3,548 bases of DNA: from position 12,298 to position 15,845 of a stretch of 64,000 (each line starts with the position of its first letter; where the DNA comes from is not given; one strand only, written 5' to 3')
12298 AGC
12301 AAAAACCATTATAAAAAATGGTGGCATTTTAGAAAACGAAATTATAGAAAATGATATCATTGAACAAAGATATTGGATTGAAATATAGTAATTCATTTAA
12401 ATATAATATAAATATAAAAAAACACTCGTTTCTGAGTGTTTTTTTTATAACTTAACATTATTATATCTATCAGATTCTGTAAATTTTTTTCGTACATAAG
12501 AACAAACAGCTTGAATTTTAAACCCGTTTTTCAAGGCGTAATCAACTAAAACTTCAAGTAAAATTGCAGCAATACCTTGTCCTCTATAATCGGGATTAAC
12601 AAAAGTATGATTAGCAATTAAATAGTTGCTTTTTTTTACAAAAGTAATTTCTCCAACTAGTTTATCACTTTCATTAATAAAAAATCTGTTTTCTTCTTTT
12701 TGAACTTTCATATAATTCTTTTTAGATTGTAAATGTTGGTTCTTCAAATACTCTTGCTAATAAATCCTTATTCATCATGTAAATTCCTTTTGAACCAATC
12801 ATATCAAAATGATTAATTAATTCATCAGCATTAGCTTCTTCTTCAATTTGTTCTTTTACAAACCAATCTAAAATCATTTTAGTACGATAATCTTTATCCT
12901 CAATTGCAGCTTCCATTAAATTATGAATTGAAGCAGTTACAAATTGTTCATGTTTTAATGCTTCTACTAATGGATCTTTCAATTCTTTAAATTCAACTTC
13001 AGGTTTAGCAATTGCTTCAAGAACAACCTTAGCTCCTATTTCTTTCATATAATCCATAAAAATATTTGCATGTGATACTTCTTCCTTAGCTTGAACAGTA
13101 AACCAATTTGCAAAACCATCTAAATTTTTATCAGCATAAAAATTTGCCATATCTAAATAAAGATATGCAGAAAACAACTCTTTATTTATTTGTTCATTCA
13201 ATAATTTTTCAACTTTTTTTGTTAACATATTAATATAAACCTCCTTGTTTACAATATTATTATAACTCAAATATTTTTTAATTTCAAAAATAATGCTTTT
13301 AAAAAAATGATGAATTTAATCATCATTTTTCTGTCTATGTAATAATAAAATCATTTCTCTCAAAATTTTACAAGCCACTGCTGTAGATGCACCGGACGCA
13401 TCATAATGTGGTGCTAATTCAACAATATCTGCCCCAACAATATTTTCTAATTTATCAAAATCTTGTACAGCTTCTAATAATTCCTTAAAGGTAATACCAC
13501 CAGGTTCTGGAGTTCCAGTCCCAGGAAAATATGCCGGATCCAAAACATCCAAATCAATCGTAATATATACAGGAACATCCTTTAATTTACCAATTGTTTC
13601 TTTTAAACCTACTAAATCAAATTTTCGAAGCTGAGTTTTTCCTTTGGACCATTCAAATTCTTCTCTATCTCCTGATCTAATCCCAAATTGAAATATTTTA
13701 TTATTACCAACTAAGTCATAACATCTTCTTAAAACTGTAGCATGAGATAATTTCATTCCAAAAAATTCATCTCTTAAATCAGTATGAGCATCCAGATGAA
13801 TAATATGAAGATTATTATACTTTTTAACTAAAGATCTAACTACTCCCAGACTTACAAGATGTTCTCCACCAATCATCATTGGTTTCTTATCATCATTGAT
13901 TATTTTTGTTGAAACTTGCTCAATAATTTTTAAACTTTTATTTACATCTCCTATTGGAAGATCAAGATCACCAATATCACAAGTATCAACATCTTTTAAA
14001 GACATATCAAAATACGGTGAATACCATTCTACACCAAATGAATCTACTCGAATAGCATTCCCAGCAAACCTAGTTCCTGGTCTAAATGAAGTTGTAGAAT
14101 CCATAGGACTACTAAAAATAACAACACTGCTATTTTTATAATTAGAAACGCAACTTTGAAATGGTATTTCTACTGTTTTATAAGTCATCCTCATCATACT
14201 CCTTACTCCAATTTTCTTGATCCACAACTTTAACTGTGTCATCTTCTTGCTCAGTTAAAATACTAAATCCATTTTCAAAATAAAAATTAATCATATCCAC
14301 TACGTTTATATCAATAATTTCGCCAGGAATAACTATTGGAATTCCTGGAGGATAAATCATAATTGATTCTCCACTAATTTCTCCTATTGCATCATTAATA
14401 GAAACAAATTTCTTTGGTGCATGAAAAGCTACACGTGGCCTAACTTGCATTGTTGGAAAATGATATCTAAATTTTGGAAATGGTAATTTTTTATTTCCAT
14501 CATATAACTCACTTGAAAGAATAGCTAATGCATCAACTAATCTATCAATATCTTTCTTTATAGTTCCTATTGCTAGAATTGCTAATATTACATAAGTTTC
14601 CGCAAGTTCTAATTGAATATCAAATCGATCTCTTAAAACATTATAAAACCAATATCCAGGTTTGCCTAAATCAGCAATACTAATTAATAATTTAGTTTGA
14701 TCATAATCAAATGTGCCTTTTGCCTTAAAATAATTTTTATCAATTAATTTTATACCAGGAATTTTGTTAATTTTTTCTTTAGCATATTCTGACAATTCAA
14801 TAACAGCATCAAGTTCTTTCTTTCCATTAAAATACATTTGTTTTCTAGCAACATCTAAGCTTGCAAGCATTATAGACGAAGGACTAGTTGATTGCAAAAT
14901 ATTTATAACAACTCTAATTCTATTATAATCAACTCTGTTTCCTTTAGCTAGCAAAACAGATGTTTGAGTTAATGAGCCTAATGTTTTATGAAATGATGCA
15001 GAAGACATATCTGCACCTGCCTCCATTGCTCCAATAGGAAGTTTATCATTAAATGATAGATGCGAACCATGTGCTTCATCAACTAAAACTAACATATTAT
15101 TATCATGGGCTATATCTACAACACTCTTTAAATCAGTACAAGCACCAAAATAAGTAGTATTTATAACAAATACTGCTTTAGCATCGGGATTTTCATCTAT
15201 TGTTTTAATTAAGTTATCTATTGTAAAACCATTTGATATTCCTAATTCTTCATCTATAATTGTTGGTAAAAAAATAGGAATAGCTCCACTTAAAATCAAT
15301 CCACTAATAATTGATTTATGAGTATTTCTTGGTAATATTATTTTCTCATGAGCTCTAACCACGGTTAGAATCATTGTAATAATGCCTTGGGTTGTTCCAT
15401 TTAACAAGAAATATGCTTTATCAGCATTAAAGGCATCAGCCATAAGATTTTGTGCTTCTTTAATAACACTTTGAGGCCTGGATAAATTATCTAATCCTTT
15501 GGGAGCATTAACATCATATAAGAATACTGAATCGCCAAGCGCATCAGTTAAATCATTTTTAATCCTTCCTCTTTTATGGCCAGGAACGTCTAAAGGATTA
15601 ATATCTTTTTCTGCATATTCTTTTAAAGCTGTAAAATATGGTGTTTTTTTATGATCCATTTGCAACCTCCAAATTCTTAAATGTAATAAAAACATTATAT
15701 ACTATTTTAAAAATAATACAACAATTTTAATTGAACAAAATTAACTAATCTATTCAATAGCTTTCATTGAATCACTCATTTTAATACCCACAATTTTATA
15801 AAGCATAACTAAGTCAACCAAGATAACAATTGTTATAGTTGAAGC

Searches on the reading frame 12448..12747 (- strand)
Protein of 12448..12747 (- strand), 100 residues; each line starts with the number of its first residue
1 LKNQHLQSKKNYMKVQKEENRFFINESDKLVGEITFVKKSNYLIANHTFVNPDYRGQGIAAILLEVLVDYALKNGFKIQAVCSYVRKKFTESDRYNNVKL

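Call 63: search_protein_families(library=pfam, proteins=[window:12448-12747:-], max_evalue=0.00001)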
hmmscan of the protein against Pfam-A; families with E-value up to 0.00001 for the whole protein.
window:12448-12747:- (100 aa): 4 families
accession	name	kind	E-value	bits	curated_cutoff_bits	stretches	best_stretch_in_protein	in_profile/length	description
PF14542.12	Acetyltransf_CG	-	4e-21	75.4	30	1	21-97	1-79/80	GCN5-related N-acetyl-transferase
PF00583.31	Acetyltransf_1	-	4.8e-09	37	20.7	1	17-78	31-95/116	Acetyltransferase (GNAT) family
PF13673.13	Acetyltransf_10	-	8.9e-09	35.8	23.6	1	11-80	22-89/128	Acetyltransferase (GNAT) domain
PF13508.13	Acetyltransf_7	-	5.5e-08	33.5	27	1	20-77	3-63/84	Acetyltransferase (GNAT) domain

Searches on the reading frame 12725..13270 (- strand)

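Call 63: search_protein_families(library=pfam, proteins=[window:12725-13270:-], max_evalue=0.00001)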
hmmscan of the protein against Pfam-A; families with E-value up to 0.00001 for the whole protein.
window:12725-13270:- (182 aa): 1 family
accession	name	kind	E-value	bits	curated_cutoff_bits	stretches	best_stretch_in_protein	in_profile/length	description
PF00210.30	Ferritin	-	1.4e-35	122.8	24.5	1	22-157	2-141/142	Ferritin-like domain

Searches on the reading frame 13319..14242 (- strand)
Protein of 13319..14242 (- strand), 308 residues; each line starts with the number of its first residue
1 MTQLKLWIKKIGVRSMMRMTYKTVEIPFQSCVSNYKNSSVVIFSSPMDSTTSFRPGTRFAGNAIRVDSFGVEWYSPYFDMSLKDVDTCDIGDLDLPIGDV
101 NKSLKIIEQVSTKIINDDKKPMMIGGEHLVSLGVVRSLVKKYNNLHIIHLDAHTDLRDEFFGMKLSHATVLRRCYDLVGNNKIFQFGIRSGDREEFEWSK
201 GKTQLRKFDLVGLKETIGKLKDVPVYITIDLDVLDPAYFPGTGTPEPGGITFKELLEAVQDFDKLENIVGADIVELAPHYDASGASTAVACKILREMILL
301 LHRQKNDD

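Call 63: search_protein_families(library=pfam, proteins=[window:13319-14242:-], max_evalue=0.00001)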
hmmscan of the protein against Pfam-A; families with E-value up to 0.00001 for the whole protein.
window:13319-14242:- (308 aa): 1 family
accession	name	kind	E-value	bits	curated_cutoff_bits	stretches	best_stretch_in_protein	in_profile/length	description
PF00491.26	Arginase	-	1.1e-77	261.6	22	1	39-298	2-278/280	Arginase family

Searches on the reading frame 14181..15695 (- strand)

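Call 63: search_protein_families(library=pfam, proteins=[window:14181-15695:-], max_evalue=0.00001)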
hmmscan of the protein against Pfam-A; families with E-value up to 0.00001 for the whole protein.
window:14181-15695:- (505 aa): 5 families
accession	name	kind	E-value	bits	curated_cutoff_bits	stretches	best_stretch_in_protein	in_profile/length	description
PF01276.26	OKR_DC_1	-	7.5e-71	239.5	27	1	18-379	1-414/417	Orn/Lys/Arg decarboxylase, major domain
PF00155.27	Aminotran_1_2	-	2e-10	40.8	19.7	1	72-320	38-300/361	Aminotransferase class I and II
PF00266.25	Aminotran_5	-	2.6e-09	37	21.5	1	75-240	42-204/371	Aminotransferase class-V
PF03711.20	OKR_DC_1_C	-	1.6e-07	32.1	24.2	1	413-467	44-102/132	Orn/Lys/Arg decarboxylase, C-terminal domain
PF01041.23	DegT_DnrJ_EryC1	-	1.6e-07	31.4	19.8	1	89-238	37-173/360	DegT/DnrJ/EryC1/StrS aminotransferase family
